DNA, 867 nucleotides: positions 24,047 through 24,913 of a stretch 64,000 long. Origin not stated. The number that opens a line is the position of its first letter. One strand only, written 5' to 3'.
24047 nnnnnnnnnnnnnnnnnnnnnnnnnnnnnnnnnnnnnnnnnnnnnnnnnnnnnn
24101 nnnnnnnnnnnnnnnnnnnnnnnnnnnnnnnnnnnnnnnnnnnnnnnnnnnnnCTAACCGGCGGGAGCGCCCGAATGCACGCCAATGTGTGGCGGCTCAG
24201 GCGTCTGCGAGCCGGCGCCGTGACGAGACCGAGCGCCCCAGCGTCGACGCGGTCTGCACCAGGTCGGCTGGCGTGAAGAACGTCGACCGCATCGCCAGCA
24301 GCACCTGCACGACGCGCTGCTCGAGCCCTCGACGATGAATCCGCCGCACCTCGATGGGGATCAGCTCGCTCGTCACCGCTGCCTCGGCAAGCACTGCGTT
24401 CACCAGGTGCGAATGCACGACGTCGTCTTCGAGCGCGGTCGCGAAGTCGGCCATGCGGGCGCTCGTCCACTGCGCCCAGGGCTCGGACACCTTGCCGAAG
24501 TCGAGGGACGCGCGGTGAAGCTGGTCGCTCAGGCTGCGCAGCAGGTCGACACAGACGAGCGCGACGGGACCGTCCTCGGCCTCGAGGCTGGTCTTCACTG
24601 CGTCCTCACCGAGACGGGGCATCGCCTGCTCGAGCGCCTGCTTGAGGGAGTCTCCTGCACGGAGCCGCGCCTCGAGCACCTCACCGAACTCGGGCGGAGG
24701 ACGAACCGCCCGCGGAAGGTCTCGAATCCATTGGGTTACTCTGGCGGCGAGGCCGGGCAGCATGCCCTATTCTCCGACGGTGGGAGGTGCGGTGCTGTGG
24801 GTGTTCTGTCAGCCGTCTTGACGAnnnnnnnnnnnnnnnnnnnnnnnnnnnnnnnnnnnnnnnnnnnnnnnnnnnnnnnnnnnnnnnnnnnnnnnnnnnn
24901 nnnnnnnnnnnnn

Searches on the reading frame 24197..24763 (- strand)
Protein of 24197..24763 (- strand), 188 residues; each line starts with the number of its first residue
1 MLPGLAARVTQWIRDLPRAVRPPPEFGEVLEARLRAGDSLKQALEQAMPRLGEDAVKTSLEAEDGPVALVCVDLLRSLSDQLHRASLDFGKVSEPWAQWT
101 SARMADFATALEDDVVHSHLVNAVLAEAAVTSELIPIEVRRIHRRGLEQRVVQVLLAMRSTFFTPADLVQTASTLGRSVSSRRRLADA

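Call 11: search_protein_families(library=pfam, proteins=[window:24197-24763:-], max_evalue=0.01)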
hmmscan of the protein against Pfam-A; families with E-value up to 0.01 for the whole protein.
window:24197-24763:- (188 aa): 0 families

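Call 36: search_protein_families(library=padloc, proteins=[window:24197-24763:-], max_evalue=0.01)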
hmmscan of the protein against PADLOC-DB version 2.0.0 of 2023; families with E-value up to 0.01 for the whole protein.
window:24197-24763:- (188 aa): 0 families

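Call 62: search_solved_structures(query=window:24200-24763:-, max_evalue=1)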
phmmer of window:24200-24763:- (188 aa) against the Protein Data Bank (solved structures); distinct sequences matched with E-value up to 1: 1.
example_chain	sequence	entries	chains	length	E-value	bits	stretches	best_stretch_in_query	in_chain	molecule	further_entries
2z99_A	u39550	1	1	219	0.00091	22.2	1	36-157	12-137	Putative uncharacterized protein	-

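Call 66: search_solved_structures(query=A6, max_evalue=1, show_alignments=2)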
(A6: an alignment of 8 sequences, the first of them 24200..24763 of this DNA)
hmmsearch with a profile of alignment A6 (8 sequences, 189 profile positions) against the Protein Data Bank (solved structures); distinct sequences matched with E-value up to 1: 2.
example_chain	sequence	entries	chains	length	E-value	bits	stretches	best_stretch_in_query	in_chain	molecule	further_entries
2z99_A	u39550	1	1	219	0.021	17.8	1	38-146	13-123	Putative uncharacterized protein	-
2jvf_A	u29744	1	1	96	0.44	13.6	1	30-82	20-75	de novo protein M7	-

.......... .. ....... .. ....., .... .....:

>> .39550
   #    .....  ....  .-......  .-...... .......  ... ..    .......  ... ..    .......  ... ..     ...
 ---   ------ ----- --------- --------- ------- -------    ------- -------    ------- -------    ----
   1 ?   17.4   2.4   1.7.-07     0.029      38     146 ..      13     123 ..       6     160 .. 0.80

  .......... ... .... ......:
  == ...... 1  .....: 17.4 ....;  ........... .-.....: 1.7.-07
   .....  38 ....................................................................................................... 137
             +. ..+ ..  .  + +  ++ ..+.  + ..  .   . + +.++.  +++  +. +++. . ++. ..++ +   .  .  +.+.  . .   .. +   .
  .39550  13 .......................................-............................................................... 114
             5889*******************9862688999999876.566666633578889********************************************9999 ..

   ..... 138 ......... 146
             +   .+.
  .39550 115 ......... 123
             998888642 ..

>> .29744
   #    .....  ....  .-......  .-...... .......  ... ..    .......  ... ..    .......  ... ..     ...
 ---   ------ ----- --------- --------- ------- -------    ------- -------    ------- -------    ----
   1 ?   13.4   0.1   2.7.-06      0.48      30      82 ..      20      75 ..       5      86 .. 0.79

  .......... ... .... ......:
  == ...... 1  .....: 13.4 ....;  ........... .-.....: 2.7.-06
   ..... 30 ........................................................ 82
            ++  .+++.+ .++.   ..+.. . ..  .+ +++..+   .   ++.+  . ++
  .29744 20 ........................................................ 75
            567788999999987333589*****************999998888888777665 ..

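Call 67: search_protein_families(library=pfam, alignment_id=A6, max_evalue=1)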
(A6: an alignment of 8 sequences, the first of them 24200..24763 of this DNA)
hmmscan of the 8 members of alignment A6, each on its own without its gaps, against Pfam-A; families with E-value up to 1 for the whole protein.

A. member 1, window:24200-24763:- (188 aa): 2 families
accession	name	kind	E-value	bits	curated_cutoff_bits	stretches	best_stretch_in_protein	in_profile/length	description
PF14078.11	DUF4259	-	0.067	14.5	22.8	1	41-128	29-114/133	Domain of unknown function (DUF4259)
PF13676.11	TIR_2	-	0.087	13.7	28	1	95-157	27-92/122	TIR domain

B. families by the number of members that match (of 8 scanned): 4 families
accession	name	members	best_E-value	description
PF13676.11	TIR_2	4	0.0085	TIR domain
PF14078.11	DUF4259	2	0.067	Domain of unknown function (DUF4259)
PF14249.11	Tocopherol_cycl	2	0.12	Tocopherol cyclase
PF24030.1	DUF7341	1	0.0015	Domain of unknown function (DUF7341)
